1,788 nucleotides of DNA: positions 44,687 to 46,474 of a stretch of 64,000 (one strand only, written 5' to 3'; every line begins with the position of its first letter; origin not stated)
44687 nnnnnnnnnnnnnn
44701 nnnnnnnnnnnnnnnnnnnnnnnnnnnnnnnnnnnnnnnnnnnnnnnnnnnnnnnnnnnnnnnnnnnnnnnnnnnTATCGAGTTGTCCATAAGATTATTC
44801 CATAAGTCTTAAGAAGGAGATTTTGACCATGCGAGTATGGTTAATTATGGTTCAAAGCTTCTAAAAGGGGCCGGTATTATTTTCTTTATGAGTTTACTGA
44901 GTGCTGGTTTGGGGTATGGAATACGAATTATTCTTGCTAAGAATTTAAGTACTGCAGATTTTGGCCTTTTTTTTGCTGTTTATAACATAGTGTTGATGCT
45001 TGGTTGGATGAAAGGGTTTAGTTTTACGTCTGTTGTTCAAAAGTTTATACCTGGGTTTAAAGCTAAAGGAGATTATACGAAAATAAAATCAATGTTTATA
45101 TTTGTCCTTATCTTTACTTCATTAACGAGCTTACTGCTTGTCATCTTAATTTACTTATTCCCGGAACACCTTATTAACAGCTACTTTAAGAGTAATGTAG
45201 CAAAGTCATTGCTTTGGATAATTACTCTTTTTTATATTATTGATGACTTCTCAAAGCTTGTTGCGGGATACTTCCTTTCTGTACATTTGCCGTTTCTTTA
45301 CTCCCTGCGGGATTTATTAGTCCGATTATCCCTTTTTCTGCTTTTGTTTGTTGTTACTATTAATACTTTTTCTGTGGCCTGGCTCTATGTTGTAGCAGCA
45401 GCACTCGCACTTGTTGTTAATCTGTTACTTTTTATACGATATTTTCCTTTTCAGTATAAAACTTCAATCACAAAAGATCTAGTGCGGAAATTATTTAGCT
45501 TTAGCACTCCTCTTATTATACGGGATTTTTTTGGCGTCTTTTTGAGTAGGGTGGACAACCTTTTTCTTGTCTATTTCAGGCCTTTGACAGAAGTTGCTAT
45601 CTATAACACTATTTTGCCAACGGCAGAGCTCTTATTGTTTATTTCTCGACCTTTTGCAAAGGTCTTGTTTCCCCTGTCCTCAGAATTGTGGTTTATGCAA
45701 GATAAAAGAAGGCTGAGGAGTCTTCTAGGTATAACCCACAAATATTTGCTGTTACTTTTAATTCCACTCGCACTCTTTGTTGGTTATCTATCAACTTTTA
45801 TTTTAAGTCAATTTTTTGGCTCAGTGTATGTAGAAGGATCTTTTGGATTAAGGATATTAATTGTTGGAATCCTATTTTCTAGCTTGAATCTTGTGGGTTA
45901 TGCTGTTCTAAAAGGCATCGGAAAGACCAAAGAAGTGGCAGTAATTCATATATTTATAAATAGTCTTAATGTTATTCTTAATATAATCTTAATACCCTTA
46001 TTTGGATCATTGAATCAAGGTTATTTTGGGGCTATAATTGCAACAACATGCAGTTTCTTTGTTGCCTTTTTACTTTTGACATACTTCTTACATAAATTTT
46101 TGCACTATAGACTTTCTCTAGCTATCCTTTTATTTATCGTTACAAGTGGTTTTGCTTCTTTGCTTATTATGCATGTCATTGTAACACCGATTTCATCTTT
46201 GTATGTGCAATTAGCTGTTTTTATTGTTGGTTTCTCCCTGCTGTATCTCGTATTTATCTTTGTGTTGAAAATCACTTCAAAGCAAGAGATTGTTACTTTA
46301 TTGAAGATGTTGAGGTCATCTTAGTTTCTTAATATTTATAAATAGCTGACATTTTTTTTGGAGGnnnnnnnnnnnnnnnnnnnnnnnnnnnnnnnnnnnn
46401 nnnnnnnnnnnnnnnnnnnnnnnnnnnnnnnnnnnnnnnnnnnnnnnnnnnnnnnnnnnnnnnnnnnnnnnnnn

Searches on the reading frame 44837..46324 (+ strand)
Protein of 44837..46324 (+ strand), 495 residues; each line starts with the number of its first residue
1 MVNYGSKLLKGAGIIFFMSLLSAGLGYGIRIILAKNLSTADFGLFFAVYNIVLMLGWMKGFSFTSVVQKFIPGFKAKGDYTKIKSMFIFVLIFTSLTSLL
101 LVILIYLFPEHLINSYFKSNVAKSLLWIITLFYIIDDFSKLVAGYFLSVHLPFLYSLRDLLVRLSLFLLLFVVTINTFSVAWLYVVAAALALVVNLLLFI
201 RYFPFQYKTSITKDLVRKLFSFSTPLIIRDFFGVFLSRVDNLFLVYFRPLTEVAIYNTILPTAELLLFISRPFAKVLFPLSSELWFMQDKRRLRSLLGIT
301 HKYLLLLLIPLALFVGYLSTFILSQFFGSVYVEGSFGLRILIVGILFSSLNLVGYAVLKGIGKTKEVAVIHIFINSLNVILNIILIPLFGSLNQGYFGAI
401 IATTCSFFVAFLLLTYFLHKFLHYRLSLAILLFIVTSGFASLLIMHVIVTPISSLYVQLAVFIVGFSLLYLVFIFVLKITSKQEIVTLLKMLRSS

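Call 3: search_protein_families(library=pfam, proteins=[window:44837-46324:+], max_evalue=0.01)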
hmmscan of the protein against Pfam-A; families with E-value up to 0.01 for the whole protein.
window:44837-46324:+ (495 aa): 2 families
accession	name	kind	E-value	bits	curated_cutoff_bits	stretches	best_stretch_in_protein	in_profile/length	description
PF01943.22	Polysacc_synt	-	9.9e-22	78.1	28.2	1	8-285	1-274/274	Polysaccharide biosynthesis protein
PF01554.23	MatE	-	1.3e-08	35.1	24.9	1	225-384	1-161/161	MatE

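Call 8: search_protein_families(library=ncbifam, proteins=[window:44837-46324:+], max_evalue=0.01)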
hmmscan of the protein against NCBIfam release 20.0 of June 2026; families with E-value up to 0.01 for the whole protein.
window:44837-46324:+ (495 aa): 2 families
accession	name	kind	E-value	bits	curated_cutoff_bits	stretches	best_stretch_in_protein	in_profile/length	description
TIGR00797.1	matE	subfamily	1.4e-09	37.4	147.4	1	304-443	79-217/396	MATE family efflux transporter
TIGR02900.1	spore_V_B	equivalog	2.4e-05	23.3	372.3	1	8-472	1-487/488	stage V sporulation protein B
